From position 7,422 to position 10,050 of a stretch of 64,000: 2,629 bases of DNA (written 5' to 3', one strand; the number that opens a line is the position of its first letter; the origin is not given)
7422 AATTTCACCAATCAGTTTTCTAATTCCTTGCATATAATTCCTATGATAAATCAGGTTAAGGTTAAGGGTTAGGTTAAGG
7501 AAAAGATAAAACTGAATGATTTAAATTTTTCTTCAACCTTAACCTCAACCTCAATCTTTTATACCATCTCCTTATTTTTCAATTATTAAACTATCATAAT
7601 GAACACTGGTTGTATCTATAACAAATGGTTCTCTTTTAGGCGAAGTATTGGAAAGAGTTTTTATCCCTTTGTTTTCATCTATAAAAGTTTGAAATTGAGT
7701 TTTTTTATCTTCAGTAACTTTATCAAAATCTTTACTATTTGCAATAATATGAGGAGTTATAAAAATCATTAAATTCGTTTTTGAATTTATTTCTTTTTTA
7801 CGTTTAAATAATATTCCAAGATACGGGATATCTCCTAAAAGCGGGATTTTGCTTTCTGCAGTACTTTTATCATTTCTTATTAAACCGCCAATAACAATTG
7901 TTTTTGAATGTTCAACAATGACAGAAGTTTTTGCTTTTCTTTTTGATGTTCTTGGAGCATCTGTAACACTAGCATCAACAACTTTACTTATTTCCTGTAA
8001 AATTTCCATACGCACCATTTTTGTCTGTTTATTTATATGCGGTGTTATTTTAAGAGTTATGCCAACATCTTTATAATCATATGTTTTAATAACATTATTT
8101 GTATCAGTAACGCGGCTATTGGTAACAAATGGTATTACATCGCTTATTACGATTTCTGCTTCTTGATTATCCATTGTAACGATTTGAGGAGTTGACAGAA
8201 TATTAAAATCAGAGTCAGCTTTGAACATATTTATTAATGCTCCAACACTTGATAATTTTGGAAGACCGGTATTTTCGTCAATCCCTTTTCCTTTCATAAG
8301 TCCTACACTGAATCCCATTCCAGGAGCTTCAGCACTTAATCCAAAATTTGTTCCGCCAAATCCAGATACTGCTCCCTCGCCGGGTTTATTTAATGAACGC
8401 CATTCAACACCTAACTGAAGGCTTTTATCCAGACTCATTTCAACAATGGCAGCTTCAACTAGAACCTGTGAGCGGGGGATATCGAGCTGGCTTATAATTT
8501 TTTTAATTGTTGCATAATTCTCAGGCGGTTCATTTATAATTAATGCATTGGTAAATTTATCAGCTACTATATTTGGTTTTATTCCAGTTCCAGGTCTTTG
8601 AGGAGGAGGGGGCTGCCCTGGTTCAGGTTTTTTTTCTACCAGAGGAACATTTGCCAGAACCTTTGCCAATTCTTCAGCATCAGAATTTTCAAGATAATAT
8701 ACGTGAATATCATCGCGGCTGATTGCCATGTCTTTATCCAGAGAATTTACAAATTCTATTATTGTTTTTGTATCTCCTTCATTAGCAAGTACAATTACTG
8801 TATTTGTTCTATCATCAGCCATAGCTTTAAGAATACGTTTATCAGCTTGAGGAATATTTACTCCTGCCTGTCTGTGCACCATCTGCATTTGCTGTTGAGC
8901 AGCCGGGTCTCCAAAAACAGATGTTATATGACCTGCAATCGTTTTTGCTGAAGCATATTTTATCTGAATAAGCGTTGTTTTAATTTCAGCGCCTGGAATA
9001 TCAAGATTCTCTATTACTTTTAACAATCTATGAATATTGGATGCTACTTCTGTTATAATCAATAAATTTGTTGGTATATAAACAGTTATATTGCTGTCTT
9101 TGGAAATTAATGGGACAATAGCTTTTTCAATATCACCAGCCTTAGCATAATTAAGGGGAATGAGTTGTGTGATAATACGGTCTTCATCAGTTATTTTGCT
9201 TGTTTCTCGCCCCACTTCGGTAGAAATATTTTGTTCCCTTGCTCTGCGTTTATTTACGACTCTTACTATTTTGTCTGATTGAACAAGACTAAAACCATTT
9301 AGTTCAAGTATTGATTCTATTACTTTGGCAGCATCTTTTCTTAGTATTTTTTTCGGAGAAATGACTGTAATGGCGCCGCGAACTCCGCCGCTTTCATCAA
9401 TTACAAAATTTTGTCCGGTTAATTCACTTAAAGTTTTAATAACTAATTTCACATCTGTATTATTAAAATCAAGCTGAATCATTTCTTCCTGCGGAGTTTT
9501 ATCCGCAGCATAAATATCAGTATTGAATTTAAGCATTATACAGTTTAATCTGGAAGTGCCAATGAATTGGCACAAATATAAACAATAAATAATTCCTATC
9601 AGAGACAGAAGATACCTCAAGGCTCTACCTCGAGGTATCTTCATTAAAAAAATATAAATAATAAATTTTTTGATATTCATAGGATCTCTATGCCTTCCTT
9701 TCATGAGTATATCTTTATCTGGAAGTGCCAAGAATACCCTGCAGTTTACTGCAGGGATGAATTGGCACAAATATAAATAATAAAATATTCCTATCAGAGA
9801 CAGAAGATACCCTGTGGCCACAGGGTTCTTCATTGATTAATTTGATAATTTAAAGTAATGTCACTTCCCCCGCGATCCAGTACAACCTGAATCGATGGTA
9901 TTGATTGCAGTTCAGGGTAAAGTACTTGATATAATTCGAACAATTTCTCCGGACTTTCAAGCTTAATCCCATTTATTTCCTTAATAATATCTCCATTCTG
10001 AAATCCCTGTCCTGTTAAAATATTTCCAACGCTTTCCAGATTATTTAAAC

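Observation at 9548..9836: Two tandem copies of a nested-hairpin repeat lie across the predicted 5' end of the secretin gene, in frame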

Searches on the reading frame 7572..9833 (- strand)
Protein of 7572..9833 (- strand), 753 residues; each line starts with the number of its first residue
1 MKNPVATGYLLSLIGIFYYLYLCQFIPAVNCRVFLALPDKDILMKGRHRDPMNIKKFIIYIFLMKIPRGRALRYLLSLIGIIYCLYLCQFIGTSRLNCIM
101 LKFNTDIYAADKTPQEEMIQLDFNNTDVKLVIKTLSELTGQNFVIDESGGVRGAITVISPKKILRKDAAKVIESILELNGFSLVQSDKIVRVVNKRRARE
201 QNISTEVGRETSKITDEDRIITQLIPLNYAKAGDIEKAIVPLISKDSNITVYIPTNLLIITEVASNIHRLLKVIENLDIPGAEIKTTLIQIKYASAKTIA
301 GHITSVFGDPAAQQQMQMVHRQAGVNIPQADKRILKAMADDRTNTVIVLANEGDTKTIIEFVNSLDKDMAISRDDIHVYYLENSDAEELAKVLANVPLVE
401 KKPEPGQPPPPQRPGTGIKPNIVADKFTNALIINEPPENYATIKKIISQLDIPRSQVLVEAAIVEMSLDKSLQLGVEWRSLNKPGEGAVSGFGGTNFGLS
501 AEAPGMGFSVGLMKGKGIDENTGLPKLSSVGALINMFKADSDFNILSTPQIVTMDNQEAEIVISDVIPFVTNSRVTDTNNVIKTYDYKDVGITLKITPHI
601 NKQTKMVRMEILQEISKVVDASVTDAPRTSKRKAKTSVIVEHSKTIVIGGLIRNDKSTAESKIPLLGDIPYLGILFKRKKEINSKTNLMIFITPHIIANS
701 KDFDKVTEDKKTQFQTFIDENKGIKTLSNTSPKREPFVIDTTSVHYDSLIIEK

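Call 50: search_protein_families(library=pfam, proteins=[window:7572-9536:-], max_evalue=0.00001)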
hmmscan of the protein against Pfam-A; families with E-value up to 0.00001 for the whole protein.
window:7572-9536:- (654 aa): 3 families
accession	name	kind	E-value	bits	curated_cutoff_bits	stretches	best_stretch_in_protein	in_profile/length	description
PF00263.26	Secretin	-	9.3e-48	162.5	27.5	1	439-598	3-168/169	Bacterial type II and III secretion system protein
PF03958.22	Secretin_N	-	4.8e-33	113.6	28.2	3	278-357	2-69/69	Bacterial type II/III secretion system short domain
PF21305.2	type_II_gspD_N0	-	5.6e-18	65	27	1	22-93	1-71/71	GspD-like, N0 domain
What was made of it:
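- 7572..9680 (-): gspD (secretin) with its most likely start at ATG 9680 (MNIKKF...). An SD-like AGGAAGG lies at 9693-9699. The N0 domain begins at about 9473, and signal-peptidase cleavage is expected after IYA, between 9507 and 9506. Pfam N0, Secretin_N and Secretin domains (call 50).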

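Call 74: find_encoding_contigs(protein=window:7572-9680:-, flank=3000, max_places=5)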
Protein window:7572-9680:- (702 aa): no gene with exactly this product is on record in the collection.

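Call 75: find_encoding_contigs(protein=window:7572-9833:-, flank=3000, max_places=5)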
Protein window:7572-9833:- (753 aa): no gene with exactly this product is on record in the collection.
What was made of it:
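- Tried and rejected: The 702-aa and 753-aa secretin products are not on record in the contig index (calls 74, 75).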

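Call 76: list_cluster_members(proteins=[window:7572-9833:-, window:7572-9704:-, window:7572-9680:-, window:7572-9644:-, window:7572-9536:-, window:9830-10810:-, P0009])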
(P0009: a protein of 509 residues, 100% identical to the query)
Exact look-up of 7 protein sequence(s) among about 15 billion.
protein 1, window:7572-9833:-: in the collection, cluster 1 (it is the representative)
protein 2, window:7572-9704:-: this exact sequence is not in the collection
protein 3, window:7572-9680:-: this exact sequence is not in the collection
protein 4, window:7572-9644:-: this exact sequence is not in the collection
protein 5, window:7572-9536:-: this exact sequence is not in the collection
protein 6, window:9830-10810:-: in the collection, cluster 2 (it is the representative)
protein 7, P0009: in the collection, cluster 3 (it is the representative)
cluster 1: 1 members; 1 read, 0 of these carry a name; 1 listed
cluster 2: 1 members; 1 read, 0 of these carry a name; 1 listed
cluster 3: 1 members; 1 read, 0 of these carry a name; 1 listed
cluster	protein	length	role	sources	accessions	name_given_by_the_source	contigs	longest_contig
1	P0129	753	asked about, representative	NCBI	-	-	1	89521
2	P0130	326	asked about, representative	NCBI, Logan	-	-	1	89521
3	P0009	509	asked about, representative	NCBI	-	-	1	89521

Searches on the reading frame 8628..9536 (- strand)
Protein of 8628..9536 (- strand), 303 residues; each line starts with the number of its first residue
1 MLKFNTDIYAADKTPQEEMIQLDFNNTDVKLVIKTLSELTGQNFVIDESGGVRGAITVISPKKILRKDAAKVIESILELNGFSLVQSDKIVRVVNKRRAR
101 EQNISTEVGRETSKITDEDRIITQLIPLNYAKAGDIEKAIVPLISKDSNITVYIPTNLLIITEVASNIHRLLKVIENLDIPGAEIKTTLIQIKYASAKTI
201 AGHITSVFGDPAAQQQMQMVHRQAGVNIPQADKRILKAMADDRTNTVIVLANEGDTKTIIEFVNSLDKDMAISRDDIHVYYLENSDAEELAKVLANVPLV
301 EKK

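Call 25: find_homologous_proteins(query=window:8628-9536:-, max_evalue=1e-20)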
Query seq(303 aa) (303 aa): 8 proteins with E <= 1e-20 among 1586 candidates.
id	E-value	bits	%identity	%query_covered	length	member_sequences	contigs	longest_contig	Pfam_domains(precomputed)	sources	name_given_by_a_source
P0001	3.7e-58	215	42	93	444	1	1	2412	PF21305.3,PF03958.23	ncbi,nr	ncbi:MAG: type II secretion system protein GspD, partial [Deltaproteobacteria bacterium]|nr:type II 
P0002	4.7e-48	182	35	93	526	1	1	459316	PF21305.3,PF03958.23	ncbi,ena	-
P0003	7.7e-45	171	35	92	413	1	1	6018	PF21305.3,PF03958.23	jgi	-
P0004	1.9e-44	170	36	91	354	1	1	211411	PF21305.3,PF03958.23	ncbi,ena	-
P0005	2.6e-24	104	31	91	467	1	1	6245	PF21305.3,PF03958.23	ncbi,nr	ncbi:MAG TPA: secretin N-terminal domain-containing protein, partial [Planctomycetota bacterium]|nr:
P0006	3.5e-23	100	29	89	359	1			PF21305.3,PF03958.23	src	-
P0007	3.9e-23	100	29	89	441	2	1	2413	PF21305.3,PF03958.23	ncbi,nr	ncbi:MAG: type II secretion system protein GspD, partial [Xanthomonadaceae bacterium]|nr:type II sec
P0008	4.5e-21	94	28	89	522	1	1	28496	PF21305.3,PF03958.23,PF00263.27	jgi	jgi:general secretion pathway protein D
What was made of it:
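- Tried and rejected: The N-terminal half of the secretin found only hits of 42% identity or less, so no close orthologue was available to show the ancestral gspD 5' end (call 25).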

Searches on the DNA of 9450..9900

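Call 12: search_rna_families(source=window, start=9450, end=9900, threshold=evalue, max_evalue=10)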
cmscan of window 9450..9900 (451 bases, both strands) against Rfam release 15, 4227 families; matches with E-value up to 10: 11.
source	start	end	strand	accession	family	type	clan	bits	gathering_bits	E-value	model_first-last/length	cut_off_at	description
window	9605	9706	-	RF00514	His_leader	Cis-reg; leader;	-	24.1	49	0.079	1-126/126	no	Histidine operon leader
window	9604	9677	-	RF02064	STnc370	Gene; sRNA;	-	22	54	1.8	1-71/71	no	Enterobacterial sRNA STnc370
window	9700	9808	+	RF02284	TtnuCD7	Gene; snRNA; snoRNA; CD-box;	-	21.4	90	7.7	1-108/108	no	Tetrahymena snoRNA TtnuCD7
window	9605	9724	-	RF02653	StyR-143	Gene; sRNA;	-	20.5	176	0.053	1-144/144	no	Salmonella enterica Typhi npcRNA 143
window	9731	9859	-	RF01470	rli38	Gene; sRNA;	-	20.5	49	1.9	1-150/150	no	Listeria sRNA rli38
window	9590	9650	-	RF01604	plasmodium_snoR28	Gene; snRNA; snoRNA; CD-box;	-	17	63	9.5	1-78/78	no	small nucleolar RNA snoR28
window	9695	9794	-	RF01927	MIR1222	Gene; miRNA;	-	16.9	90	0.77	1-134/134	no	MIR1222 microRNA precursor family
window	9581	9680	+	RF00557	L10_leader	Cis-reg; leader;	-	15.4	44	3.8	1-138/138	no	Ribosomal protein L10 leader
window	9730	9769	-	RF04063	MIR2629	Gene; miRNA;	-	15.1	60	0.79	1-66/66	no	MIR2629 microRNA precursor family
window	9803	9874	-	RF02083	OrzO-P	Gene; antitoxin;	-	15.1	60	8.9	1-76/76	no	OrzO-P RNA antitoxin family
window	9603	9769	-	RF02079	STnc180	Gene; sRNA;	-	14.1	50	2.5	1-208/208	no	Enterobacterial sRNA STnc180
